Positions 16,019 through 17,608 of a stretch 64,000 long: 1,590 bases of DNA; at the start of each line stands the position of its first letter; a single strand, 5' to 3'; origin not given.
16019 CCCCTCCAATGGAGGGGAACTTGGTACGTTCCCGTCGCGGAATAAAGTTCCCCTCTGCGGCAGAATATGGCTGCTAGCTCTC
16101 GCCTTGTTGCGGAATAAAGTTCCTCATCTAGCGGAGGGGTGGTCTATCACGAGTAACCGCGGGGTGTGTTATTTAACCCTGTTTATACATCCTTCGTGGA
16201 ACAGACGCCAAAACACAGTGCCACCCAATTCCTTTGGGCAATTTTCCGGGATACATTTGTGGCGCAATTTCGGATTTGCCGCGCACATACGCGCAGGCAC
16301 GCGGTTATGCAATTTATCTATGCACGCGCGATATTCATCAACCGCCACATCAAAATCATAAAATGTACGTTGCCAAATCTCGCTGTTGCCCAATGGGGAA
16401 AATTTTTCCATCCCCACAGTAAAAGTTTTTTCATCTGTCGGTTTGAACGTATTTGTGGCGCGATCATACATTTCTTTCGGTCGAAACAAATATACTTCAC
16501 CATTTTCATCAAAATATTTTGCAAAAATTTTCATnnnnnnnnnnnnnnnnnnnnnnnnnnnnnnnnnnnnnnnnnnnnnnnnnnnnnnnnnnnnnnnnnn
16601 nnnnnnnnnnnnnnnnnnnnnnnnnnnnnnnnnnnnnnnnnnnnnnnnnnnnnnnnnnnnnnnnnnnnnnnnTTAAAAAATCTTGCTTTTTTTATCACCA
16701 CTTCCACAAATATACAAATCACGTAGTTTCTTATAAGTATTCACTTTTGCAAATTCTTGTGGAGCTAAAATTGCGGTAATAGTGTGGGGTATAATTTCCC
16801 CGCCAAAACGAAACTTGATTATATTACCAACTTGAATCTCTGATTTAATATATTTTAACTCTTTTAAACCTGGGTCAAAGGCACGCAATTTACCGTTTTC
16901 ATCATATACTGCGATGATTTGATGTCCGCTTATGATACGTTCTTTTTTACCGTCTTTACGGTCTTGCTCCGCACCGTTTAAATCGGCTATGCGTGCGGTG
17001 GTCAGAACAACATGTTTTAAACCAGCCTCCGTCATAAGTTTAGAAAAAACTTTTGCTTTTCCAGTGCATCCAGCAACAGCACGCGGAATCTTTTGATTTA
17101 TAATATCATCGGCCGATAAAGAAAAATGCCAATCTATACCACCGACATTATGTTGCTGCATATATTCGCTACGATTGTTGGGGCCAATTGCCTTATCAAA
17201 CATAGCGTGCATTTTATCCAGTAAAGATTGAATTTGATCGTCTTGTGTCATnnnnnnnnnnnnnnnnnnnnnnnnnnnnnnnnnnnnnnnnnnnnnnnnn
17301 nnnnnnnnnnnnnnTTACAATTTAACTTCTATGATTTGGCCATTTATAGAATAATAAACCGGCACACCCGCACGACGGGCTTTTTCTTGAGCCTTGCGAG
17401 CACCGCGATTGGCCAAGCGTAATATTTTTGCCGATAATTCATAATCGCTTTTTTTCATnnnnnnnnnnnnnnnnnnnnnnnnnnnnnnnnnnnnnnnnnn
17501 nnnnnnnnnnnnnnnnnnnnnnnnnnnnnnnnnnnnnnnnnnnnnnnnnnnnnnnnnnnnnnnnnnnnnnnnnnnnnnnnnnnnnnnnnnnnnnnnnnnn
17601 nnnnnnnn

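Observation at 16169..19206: Accessory cassette of six small unknown genes between a repeat cluster and the rRNA operon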

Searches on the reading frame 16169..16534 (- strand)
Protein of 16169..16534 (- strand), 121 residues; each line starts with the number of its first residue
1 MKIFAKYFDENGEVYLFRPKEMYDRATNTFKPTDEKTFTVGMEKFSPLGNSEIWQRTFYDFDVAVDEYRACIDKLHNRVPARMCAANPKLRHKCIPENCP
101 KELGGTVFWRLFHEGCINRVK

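Call 3: search_protein_families(library=pfam, proteins=[window:16169-16534:-], max_evalue=0.1)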
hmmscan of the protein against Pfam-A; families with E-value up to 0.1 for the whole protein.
window:16169-16534:- (121 aa): 0 families

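Call 4: search_protein_families(library=padloc, proteins=[window:16169-16534:-], max_evalue=0.1)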
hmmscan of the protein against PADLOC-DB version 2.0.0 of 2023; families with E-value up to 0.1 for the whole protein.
window:16169-16534:- (121 aa): 0 families

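Call 5: search_protein_families(library=ncbifam, proteins=[window:16169-16534:-], max_evalue=0.1)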
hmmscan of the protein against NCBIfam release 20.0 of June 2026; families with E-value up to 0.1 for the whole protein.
window:16169-16534:- (121 aa): 0 families

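Call 8: search_protein_families(library=phrogs, proteins=[window:16169-16534:-], max_evalue=0.1)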
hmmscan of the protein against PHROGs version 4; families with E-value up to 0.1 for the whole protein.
window:16169-16534:- (121 aa): 0 families

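Call 77: search_protein_families(library=pfam, alignment_id=A2, max_evalue=1)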
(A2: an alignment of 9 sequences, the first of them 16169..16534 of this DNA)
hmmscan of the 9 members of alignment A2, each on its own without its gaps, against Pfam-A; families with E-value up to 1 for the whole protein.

A. member 1, window:16169-16534:- (121 aa): 0 families

B. families by the number of members that match (of 9 scanned): 3 families
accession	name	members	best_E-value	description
PF19720.4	DUF6214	2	0.047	Family of unknown function (DUF6214)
PF12916.12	DUF3834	1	0.012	Protein of unknown function (DUF3834)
PF04212.24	MIT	1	0.032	MIT (microtubule interacting and transport) domain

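Call 81: find_related_loci(query=A2, collection=viral_contigs, flank=5000)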
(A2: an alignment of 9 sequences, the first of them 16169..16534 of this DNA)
Query A2 (121 aa) in viral_contigs; peptide patterns used: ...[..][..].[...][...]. (x = any residue, [..] = any of these).
14 stretches matched a pattern, but none encodes a relative of the query by tblastn (E <= 1e-3).

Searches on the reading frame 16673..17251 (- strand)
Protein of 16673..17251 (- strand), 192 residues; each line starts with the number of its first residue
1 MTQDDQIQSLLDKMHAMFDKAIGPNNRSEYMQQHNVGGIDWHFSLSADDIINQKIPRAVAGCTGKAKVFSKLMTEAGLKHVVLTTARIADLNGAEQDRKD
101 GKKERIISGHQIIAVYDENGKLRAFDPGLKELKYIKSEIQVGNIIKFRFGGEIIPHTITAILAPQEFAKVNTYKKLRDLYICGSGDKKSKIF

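Call 3: search_protein_families(library=pfam, proteins=[window:16673-17251:-], max_evalue=0.1)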
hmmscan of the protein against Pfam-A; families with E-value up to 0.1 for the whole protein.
window:16673-17251:- (192 aa): 0 families

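Call 4: search_protein_families(library=padloc, proteins=[window:16673-17251:-], max_evalue=0.1)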
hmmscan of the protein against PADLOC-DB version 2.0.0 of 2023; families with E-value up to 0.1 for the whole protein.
window:16673-17251:- (192 aa): 0 families

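Call 5: search_protein_families(library=ncbifam, proteins=[window:16673-17251:-], max_evalue=0.1)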
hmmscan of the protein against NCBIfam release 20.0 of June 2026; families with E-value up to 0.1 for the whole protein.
window:16673-17251:- (192 aa): 0 families

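Call 8: search_protein_families(library=phrogs, proteins=[window:16673-17251:-], max_evalue=0.1)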
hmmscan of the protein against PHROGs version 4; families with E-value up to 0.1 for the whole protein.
window:16673-17251:- (192 aa): 0 families

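Call 10: find_encoding_contigs(protein=window:16673-17251:-, flank=10000, max_places=10)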
Protein window:16673-17251:- (192 aa): 19 contigs read that carry it; 5 places shown.
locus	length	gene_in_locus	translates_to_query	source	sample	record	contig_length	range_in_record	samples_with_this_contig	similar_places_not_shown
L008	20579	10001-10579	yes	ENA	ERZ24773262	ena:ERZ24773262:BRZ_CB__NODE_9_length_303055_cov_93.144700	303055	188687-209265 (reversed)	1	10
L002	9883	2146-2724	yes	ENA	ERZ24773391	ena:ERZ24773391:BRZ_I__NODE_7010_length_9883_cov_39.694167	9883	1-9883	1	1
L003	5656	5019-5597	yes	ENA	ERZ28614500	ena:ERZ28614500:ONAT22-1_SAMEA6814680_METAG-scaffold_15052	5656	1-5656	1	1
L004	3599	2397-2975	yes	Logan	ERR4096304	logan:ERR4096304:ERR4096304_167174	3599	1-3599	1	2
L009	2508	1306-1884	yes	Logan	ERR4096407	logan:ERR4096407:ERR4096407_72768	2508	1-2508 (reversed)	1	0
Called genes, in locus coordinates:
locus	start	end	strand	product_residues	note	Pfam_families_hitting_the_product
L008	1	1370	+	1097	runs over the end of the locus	-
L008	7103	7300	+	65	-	-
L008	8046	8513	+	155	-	-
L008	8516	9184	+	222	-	-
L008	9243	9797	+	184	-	PF06414:Zeta_toxin (faint), PF13173:AAA_14 (weak), PF13671:AAA_33, PF13238:AAA_18 (faint)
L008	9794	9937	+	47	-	-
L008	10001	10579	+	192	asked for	-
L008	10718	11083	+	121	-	-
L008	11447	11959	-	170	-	PF01988:VIT1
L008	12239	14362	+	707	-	PF03235:GmrSD_N, PF07510:GmrSD_C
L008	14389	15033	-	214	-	PF01300:Sua5_yciO_yrdC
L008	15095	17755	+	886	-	PF01326:PPDK_N, PF00391:PEP-utilizers, PF02896:PEP-utilizers_C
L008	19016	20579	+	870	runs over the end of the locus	-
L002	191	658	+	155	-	-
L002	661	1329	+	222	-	-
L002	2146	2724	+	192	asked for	-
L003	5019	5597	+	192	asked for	-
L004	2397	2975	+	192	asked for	-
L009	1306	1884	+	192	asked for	-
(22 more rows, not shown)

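Call 16: find_homologous_proteins(query=window:16673-17251:-, max_evalue=0.01)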
Query window:16673-17251:- (192 aa): 123 proteins with E <= 0.01 among 164 candidates; the best 120 are listed.
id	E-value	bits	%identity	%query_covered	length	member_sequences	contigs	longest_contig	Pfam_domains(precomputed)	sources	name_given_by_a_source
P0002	4.2e-123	426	100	100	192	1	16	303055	-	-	-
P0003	1.5e-120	418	98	100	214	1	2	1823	-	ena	-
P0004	1.5e-120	418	98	100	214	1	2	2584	-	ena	-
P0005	3.1e-117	407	96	100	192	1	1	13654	-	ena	-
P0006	6.0e-117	406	95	100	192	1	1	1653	-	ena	-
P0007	3.3e-116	404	95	100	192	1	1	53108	-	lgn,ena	-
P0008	7.9e-115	399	94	96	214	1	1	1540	-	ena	-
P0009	1.0e-113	395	92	100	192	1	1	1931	-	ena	-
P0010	3.9e-113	394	92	96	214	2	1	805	-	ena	-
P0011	9.8e-113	392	92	100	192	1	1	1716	-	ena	-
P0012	3.0e-112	391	92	99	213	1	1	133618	-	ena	-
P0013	1.9e-111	388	90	100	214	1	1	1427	-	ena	-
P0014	6.9e-111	386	91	98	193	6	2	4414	-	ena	-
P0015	1.8e-110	385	90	100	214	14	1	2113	-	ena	-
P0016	3.8e-110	384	90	100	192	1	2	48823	-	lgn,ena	-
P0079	2.4e-92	326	80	100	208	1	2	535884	-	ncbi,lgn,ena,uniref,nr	ncbi:MAG TPA: hypothetical protein IAC63_01830 [Candidatus Enterousia avicola]|uniref:Uncharacterize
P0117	4.9e-41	159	49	96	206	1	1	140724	-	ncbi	-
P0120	5.0e-38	149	46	95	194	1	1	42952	-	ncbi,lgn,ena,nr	ncbi:MAG: hypothetical protein K2M34_02185 [Alphaproteobacteria bacterium]|nr:hypothetical protein [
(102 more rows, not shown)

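Call 18: find_encoding_contigs(protein=P0079, flank=8000, max_places=2)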
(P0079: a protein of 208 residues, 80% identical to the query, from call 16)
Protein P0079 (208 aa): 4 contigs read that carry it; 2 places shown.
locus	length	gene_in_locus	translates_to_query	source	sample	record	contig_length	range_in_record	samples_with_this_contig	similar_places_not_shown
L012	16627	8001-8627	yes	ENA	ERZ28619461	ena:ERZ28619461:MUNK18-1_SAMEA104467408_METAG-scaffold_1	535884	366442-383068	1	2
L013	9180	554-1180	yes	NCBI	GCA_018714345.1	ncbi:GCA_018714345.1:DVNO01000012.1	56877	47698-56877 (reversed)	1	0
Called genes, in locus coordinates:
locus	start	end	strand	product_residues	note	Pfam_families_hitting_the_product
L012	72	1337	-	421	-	-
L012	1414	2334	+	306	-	-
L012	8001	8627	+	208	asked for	-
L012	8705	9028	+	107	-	-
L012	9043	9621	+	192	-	PF00561:Abhydrolase_1, PF12146:Hydrolase_4 (weak)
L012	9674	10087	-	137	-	-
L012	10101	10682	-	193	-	PF01300:Sua5_yciO_yrdC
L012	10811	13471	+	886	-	PF01326:PPDK_N, PF00391:PEP-utilizers, PF02896:PEP-utilizers_C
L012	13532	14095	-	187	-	PF09411:PagL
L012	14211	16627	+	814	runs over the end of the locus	-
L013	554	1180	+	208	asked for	-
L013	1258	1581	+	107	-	-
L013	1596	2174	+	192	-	PF00561:Abhydrolase_1, PF12146:Hydrolase_4 (weak)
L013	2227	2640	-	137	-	-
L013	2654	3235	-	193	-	PF01300:Sua5_yciO_yrdC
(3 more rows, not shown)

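Call 19: find_encoding_contigs(protein=P0117, flank=8000, max_places=2)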
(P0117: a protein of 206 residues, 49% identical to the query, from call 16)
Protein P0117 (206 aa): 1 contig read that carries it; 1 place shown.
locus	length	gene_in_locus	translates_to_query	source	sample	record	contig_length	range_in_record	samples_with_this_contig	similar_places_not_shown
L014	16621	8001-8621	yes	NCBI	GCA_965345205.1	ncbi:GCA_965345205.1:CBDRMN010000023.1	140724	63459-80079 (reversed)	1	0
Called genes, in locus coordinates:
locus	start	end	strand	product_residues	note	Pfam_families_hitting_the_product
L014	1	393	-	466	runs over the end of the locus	-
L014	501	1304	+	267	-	-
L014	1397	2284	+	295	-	-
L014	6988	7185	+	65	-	-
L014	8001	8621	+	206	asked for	-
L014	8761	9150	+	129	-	-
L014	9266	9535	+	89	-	-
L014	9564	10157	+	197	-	-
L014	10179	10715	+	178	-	PF02245:Pur_DNA_glyco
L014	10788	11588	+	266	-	-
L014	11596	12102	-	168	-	PF01988:VIT1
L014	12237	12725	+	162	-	-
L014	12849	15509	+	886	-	PF01326:PPDK_N, PF00391:PEP-utilizers, PF02896:PEP-utilizers_C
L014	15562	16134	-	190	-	PF09411:PagL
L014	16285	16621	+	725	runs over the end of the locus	-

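Call 20: find_encoding_contigs(protein=P0120, flank=8000, max_places=2)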
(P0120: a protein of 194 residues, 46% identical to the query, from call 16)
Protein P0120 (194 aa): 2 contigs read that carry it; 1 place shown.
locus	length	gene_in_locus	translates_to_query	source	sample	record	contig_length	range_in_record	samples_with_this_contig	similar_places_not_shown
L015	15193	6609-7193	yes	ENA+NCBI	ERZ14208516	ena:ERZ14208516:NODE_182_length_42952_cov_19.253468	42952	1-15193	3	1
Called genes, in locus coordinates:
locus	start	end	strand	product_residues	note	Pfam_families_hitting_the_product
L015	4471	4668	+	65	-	-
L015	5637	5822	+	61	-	-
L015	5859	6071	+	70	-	-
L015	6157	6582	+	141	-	-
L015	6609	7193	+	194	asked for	-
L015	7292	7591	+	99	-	-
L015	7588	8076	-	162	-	PF01988:VIT1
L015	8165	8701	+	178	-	PF02245:Pur_DNA_glyco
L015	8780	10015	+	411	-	-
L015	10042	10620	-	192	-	PF01300:Sua5_yciO_yrdC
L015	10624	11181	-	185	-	PF09411:PagL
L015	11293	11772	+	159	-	-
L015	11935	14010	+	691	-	-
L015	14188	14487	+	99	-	PF00829:Ribosomal_L21p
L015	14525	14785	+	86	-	PF01016:Ribosomal_L27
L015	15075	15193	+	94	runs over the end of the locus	-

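Call 26: search_solved_structures(query=A1, max_evalue=10, show_alignments=2)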
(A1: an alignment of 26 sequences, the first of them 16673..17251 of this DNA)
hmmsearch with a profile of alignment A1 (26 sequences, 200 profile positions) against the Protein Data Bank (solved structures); distinct sequences matched with E-value up to 10: 1.
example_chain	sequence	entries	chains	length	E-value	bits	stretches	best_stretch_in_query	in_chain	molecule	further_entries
7uyy_A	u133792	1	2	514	2.1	10.9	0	60-85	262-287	Aldehyde dehydrogenase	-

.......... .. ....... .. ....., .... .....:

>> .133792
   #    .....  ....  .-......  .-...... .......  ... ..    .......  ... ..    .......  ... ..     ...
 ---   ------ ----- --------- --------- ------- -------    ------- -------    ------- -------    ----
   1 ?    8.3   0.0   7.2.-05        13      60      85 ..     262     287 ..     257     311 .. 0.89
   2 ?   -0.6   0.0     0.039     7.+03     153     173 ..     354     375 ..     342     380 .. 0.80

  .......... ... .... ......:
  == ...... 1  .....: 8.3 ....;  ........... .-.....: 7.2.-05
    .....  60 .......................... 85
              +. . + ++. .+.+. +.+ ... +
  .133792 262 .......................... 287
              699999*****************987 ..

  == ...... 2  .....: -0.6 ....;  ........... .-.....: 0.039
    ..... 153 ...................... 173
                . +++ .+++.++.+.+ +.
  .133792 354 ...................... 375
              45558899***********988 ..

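Call 31: predict_structure(alignment_id=A1)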
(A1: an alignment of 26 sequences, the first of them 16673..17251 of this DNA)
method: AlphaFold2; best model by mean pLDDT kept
length: 192 residues; sequences in the alignment: 26
mean_pLDDT: 91.7   pTM: 0.88
mean pLDDT of the five models: 91.7, 91.6, 91.2, 91.1, 90.5
residues with pLDDT >= 90: 154; 70-90: 28; 50-70: 3; < 50: 7
segments of 3 or more residues with pLDDT < 50: 186-192
pLDDT, mean of each block of 10 residues (from residue 1): 96 98 89 87 93 95 97 98 97 92 93 95 97 95 93 96 94 92 56 47
secondary structure, 60 per line:
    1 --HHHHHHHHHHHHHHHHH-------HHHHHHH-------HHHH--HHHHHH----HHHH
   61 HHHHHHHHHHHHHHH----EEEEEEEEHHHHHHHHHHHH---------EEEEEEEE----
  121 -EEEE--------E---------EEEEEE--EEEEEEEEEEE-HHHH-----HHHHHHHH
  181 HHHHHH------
elements in order: H3-19 H27-33 H41-44 H47-52 H57-75 E80-87 H88-99 E109-116 E122-125 E144-149 E152-162 H164-167 H173-186

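Call 34: fold_search(model_id=the predicted structure, library=pdb)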
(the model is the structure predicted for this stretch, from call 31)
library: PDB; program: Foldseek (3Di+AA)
matches with E <= 10: 349; with E <= 0.001: 0
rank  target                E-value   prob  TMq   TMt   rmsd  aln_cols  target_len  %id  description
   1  4fgo                  2.4e-02  0.94  0.40  0.42   8.3       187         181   10  Legionella pneumophila LapG (calcium-bound) (released 2012-06-20)
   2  6lpg_A                3.8e-02  0.97  0.35  0.28   7.4       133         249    8  human VASH1-SVBP complex (released 2020-10-21)
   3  6jzc_B                4.2e-02  0.72  0.39  0.31   9.5       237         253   10  Structural basis of tubulin detyrosination (released 2019-07-17)
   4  6j4p_A                4.8e-02  0.82  0.38  0.31   8.7       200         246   10  Structural basis of tubulin detyrosination by vasohibins-SVBP enzyme complex and functional implications (released 2019-05-01)
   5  3isr_C                5.7e-02  0.69  0.28  0.20  12.3       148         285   16  The Crystal Structure of a Putative Cysteine Protease from Cytophaga hutchinsonii to 1.9A (released 2009-09-08)
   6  9g7g_M                6.4e-02  0.15  0.19  0.16  15.3       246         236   10  Structure of the clippase PaJOS from Pigmentiphaga aceris (released 2025-04-23)
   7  6qby_A                7.1e-02  0.66  0.38  0.31  12.6       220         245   10  Crystal structure of VASH 2 in complex with SVBP (released 2019-04-24)
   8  9g7g_S                7.1e-02  0.14  0.18  0.17  15.3       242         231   10  Structure of the clippase PaJOS from Pigmentiphaga aceris (released 2025-04-23)
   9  9g7g_A                7.6e-02  0.12  0.18  0.15  14.7       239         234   10  Structure of the clippase PaJOS from Pigmentiphaga aceris (released 2025-04-23)
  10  6j7b_A                8.5e-02  0.87  0.33  0.26   7.7       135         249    7  Crystal structure of VASH1-SVBP in complex with epoY (released 2019-06-19)
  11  6qby_C                8.5e-02  0.72  0.38  0.31   8.2       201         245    9  Crystal structure of VASH 2 in complex with SVBP (released 2019-04-24)
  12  6ocg_A                9.0e-02  0.93  0.36  0.29   7.2       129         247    8  Crystal structure of VASH1-SVBP complex bound with EpoY (released 2019-06-26)
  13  3isr_A                9.0e-02  0.41  0.29  0.20  13.1       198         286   13  The Crystal Structure of a Putative Cysteine Protease from Cytophaga hutchinsonii to 1.9A (released 2009-09-08)
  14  6j8n_B                9.5e-02  0.66  0.39  0.33  12.7       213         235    7  Crystal structure of SVBP-VASH1 complex, mutation C169A of VASH1 (released 2019-06-19)
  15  9g7g_U                1.1e-01  0.11  0.18  0.15  15.7       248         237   10  Structure of the clippase PaJOS from Pigmentiphaga aceris (released 2025-04-23)
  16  3isr_B                1.3e-01  0.57  0.28  0.19  11.4       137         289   16  The Crystal Structure of a Putative Cysteine Protease from Cytophaga hutchinsonii to 1.9A (released 2009-09-08)
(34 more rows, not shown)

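Call 74: search_protein_families(library=pfam, alignment_id=A1, max_evalue=1)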
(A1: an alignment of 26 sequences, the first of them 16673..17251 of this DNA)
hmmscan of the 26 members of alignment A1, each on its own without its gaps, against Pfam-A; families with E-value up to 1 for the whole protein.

A. member 1, window:16673-17251:- (192 aa): 0 families

B. families by the number of members that match (of 26 scanned): 7 families
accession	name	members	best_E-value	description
PF01784.24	DUF34_NIF3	3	0.029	Duf34/NIF3 (NGG1p interacting factor 3)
PF16392.11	DUF5001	3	0.055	Ig-like domain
PF01841.26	Transglut_core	2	0.044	Transglutaminase-like superfamily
PF14381.12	EDR1_CTR1_ARMC3_pept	1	0.068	EDR1/CTR1/ARMC3, peptidase-like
PF18626.7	Gln_deamidase_2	1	0.087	Glutaminase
PF05285.17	SDA1_dom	1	0.18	SDA1, conserved domain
PF21516.2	YqeH-like_C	1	0.18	YqeH-like, C-terminal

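Call 78: find_related_loci(query=A1, collection=viral_contigs, flank=5000)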
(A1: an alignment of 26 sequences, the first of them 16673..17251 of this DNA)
Query A1 (192 aa) in viral_contigs; peptide patterns used: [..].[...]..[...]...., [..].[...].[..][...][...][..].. (x = any residue, [..] = any of these).
144 stretches matched a pattern, but none encodes a relative of the query by tblastn (E <= 1e-3).

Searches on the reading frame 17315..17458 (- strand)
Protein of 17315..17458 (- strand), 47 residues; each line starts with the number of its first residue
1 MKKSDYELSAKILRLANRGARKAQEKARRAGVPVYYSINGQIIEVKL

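Call 3: search_protein_families(library=pfam, proteins=[window:17315-17458:-], max_evalue=0.1)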
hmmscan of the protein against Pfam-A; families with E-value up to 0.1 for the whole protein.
window:17315-17458:- (47 aa): 0 families

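Call 4: search_protein_families(library=padloc, proteins=[window:17315-17458:-], max_evalue=0.1)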
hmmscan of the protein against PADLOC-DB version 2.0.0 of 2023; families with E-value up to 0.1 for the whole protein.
window:17315-17458:- (47 aa): 1 family
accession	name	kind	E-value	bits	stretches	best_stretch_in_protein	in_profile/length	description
PDLC04797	PDC-S02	-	0.039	12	1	1-44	1-44/126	-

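Call 5: search_protein_families(library=ncbifam, proteins=[window:17315-17458:-], max_evalue=0.1)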
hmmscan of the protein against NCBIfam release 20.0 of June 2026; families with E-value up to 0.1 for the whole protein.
window:17315-17458:- (47 aa): 0 families

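Call 8: search_protein_families(library=phrogs, proteins=[window:17315-17458:-], max_evalue=0.1)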
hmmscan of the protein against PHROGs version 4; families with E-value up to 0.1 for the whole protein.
window:17315-17458:- (47 aa): 0 families

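Call 90: search_dna_similar(query=window:17315-17458:-, collection=plasmids, mode=protein, max_evalue=0.01, max_rows=20)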
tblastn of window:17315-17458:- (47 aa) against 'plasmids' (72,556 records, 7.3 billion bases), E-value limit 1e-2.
No match.
